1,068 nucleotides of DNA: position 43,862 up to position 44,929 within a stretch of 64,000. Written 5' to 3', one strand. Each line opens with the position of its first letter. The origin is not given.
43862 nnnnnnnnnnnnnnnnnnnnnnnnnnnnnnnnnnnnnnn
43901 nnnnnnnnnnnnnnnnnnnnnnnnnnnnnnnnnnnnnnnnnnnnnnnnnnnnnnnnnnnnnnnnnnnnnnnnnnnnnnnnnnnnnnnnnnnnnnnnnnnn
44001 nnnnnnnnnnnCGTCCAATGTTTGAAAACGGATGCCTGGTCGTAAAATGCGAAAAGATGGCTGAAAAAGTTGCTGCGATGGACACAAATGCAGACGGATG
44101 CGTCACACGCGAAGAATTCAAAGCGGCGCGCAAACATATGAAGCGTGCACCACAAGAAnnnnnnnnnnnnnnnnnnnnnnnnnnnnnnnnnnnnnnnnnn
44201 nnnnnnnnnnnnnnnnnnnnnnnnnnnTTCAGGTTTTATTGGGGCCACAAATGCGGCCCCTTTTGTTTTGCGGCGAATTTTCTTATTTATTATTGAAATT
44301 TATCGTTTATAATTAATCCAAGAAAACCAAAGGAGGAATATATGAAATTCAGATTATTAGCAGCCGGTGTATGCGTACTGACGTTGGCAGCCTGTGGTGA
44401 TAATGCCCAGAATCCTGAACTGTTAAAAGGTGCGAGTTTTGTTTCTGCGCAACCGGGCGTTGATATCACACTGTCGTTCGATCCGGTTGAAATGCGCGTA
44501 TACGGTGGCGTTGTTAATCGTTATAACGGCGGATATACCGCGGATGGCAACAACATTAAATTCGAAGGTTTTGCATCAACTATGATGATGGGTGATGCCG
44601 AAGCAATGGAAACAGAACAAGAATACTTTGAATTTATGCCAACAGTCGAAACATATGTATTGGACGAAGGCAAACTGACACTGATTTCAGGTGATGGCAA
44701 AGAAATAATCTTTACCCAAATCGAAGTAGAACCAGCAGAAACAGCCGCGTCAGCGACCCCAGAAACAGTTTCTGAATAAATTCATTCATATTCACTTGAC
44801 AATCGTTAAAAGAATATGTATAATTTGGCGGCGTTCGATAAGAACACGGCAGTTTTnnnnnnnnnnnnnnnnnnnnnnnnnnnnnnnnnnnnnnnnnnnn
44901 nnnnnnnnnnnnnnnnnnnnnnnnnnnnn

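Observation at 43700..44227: Chimeric small protein: histone-H1-like Lys-rich tail + metallothionein-like Cys cluster + TM helix + canonical EF-hand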

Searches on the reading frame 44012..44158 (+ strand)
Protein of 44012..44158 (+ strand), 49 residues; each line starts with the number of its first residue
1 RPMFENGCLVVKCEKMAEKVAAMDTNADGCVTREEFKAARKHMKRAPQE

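Call 55: search_protein_families(library=pfam, alignment_id=A4, max_evalue=1)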
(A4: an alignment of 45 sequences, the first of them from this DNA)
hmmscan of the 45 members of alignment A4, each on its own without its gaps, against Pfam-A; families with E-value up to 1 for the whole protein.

A. member 1, seq(49 aa): 5 families
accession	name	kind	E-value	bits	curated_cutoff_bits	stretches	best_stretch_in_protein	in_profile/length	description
PF00036.39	EF-hand_1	-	0.0004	20.2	25.4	1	22-42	8-28/29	EF hand domain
PF13405.12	EF-hand_6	-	0.005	16.9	25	1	22-39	8-25/30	EF-hand domain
PF13202.12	EF-hand_5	-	0.0094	15.8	25.9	1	22-38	7-23/25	EF hand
PF13499.12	EF-hand_7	-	0.01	16.6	30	1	21-38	47-64/67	EF-hand domain pair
PF22350.2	Int_EF-hand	-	0.19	12.3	29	1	17-35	16-35/37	Internalin, EF-hand domain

B. families by the number of members that match (of 45 scanned): 18 families
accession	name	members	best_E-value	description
PF00036.39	EF-hand_1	45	3.2e-06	EF hand domain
PF13202.12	EF-hand_5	41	2.6e-05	EF hand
PF13405.12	EF-hand_6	39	4.3e-05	EF-hand domain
PF13499.12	EF-hand_7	38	0.00049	EF-hand domain pair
PF00404.24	Dockerin_1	9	0.015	Dockerin type I domain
PF24548.1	EF_EFCAB10_C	7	0.029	EFCAB10, C-terminal EF-hand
PF13833.12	EF-hand_8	5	0.044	EF-hand domain pair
PF12763.14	EH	4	0.098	EH domain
PF20612.3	SHOCT_2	2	0.14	SHOCT domain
PF12991.12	DUF3875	2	0.18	Domain of unknown function, B. Theta Gene description (DUF3875)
PF01327.26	Pep_deformylase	1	0.1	Polypeptide deformylase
PF25578.1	EF-hand_STIM1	1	0.14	Stromal interaction molecule 1-like, EF-hand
PF02151.25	UVR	1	0.15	UvrB/uvrC motif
PF10908.13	Tlde1_dom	1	0.17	Tlde1 domain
PF21160.3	PrkC-like_PASTA-like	1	0.18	Serine/threonine protein kinase-like, C-terminal PASTA-like domain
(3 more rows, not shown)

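Call 58: predict_structure(alignment_id=A4)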
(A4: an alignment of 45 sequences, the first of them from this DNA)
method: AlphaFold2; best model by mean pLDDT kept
length: 49 residues; sequences in the alignment: 45
mean_pLDDT: 80.6   pTM: 0.54
mean pLDDT of the five models: 80.6, 77.9, 77.1, 75.7, 75.6
residues with pLDDT >= 90: 2; 70-90: 40; 50-70: 5; < 50: 2
segments of 3 or more residues with pLDDT < 50: none
pLDDT, mean of each block of 10 residues (from residue 1): 84 81 84 88 64
secondary structure, 60 per line:
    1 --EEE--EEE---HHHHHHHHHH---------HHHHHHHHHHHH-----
elements in order: E3-5 E8-10 H14-23 H33-44

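Call 63: fold_search(model_id=the predicted structure, library=pdb)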
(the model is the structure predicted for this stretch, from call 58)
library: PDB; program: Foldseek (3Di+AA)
matches with E <= 10: 105; with E <= 0.001: 0
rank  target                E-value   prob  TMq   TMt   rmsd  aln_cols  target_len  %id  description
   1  8sjc_D                1.7e+00  0.33  0.50  0.26   3.6        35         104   31  Crystal structure of Zn2+ bound calprotectin (released 2024-07-03)
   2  2rob_MODEL_1_A        1.8e+00  0.44  0.52  0.39   2.5        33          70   24  Solution structure of calcium bound soybean calmodulin isoform 4 C-terminal domain (released 2008-04-08)
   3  7ui5_MODEL_1_A        1.8e+00  0.28  0.48  0.25   3.7        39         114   36  Evolution avoids a pathological stabilizing interaction in the immune protein S100A9 (released 2022-10-26)
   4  2m97_MODEL_1_A        2.2e+00  0.30  0.49  0.37   3.6        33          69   21  Optimized Ratiometric Calcium Sensors For Functional In Vivo Imaging of Neurons and T-Lymphocytes (released 2014-01-01)
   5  3cr5                  2.4e+00  0.28  0.50  0.30   3.2        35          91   20  X-ray structure of bovine Pnt-Zn(2+),Ca(2+)-S100B (released 2008-06-24)
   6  1cta_A                2.4e+00  0.21  0.46  0.59   3.5        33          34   27  DETERMINATION OF THE SOLUTION STRUCTURE OF A SYNTHETIC TWO-SITE CALCIUM-BINDING HOMODIMERIC PROTEIN DOMAIN BY NMR SPEC (released 1993-10-31)
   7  4icb                  2.5e+00  0.21  0.41  0.28   2.5        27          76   37  PROLINE CIS-TRANS ISOMERS IN CALBINDIN D9K OBSERVED BY X-RAY CRYSTALLOGRAPHY (released 1993-10-31)
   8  3rv5_A                2.7e+00  0.25  0.47  0.31   1.9        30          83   23  Crystal structure of human cardiac troponin C regulatory domain in complex with cadmium and deoxycholic acid (released 2011-08-31)
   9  2bca                  2.7e+00  0.21  0.42  0.30   1.9        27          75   37  HIGH-RESOLUTION SOLUTION STRUCTURE OF CALCIUM-LOADED CALBINDIN D9K (released 1993-10-31)
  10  2vas_B                3.1e+00  0.21  0.47  0.18   3.7        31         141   29  Myosin VI (MD-insert2-CaM, Delta-Insert1) Post-rigor state (released 2007-12-11)
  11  7eeb_I                3.1e+00  0.20  0.48  0.17   2.6        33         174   18  Structure of the CatSpermasome (released 2021-07-28)
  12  2kz2_MODEL_1_A        3.1e+00  0.14  0.41  0.25   3.8        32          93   28  Calmodulin, C-terminal domain, F92E mutant (released 2011-04-20)
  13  4p2y_B                3.4e+00  0.21  0.49  0.31   2.9        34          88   20  Crystal structure of the human RAGE ectodomain (fragment VC1C2) in complex with mouse S100A6 (released 2015-03-11)
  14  2y5i_A                3.4e+00  0.18  0.49  0.28   3.2        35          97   26  S100Z from zebrafish in complex with calcium (released 2011-07-27)
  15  2m28_MODEL_1_A        3.6e+00  0.18  0.45  0.33   2.9        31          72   26  NMR structure of Ca2+ bound CaBP4 C-domain (released 2014-05-07)
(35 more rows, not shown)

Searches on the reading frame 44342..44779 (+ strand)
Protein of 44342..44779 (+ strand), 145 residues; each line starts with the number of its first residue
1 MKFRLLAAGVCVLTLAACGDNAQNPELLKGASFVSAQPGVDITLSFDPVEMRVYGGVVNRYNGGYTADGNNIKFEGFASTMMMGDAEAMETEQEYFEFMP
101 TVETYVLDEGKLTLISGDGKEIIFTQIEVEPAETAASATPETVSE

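Call 9: search_protein_families(library=pfam, proteins=[window:44342-44779:+], max_evalue=0.01)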
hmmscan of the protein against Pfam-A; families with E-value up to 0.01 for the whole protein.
window:44342-44779:+ (145 aa): 1 family
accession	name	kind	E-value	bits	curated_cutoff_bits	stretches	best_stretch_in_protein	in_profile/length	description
PF03724.22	META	-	4.8e-17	62.4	24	1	40-123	23-106/109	META domain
